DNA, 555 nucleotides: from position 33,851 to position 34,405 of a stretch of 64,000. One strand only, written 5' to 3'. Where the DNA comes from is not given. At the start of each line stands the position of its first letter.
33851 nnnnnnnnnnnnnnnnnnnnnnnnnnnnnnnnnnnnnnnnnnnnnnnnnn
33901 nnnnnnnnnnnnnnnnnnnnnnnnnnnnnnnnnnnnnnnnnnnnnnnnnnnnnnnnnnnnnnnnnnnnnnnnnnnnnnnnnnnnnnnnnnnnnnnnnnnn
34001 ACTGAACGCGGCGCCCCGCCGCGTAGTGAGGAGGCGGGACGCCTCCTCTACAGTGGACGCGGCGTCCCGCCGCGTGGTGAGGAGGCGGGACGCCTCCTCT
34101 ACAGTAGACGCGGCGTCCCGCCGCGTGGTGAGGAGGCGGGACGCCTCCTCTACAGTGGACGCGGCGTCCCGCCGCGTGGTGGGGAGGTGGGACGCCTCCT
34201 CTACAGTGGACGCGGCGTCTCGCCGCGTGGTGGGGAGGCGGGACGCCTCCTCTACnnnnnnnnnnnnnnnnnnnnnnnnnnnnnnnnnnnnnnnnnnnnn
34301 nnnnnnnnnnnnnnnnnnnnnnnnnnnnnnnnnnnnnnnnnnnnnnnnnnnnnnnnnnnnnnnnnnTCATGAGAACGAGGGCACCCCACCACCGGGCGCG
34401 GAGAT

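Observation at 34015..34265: In-frame 51-bp x5 palindrome-rich tandem repeat inside the outer-membrane-factor gene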

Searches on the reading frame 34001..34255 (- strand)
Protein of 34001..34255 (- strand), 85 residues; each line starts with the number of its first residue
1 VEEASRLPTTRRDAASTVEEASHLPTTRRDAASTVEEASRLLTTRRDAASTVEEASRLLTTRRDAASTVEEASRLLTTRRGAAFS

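Call 76: search_protein_representatives(protein=window:34001-34255:-)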
Query: 85 residues. Proteins with E-value up to 0.001 (for the whole library): 9; up to 1e-10: 0; up to 1e-30: 0. The best 9 are listed.
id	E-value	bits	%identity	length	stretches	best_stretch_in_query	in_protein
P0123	4.4e-09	52.1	37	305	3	3-82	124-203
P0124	7.5e-08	48.2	26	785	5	5-80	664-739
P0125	1.9e-06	43.8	37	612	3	5-83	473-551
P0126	4.9e-06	42.5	31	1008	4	9-79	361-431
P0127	2.2e-05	40.5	39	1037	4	18-82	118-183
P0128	8.4e-05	38.6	58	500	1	5-71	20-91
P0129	1.9e-04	37.5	36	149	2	3-73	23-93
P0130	2.3e-04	37.2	37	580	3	1-77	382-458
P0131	5.6e-04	36.0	41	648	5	40-75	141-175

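Call 78: find_encoding_contigs(protein=P0128, flank=3000, max_places=3)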
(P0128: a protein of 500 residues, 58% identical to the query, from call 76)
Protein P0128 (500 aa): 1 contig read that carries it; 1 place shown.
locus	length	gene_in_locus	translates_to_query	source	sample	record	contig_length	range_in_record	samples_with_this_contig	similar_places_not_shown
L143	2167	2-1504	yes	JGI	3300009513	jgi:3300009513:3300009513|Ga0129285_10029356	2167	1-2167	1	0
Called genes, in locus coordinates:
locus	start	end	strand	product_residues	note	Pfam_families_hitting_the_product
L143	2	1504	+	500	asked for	PF14559:TPR_19 (faint), PF13181:TPR_8 (faint), PF13424:TPR_12 (faint), PF13428:TPR_14 (faint), PF13176:TPR_7 (faint), PF13174:TPR_6 (faint), PF00515:TPR_1 (weak), PF07719:TPR_2 (weak), +2 more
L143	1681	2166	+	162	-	?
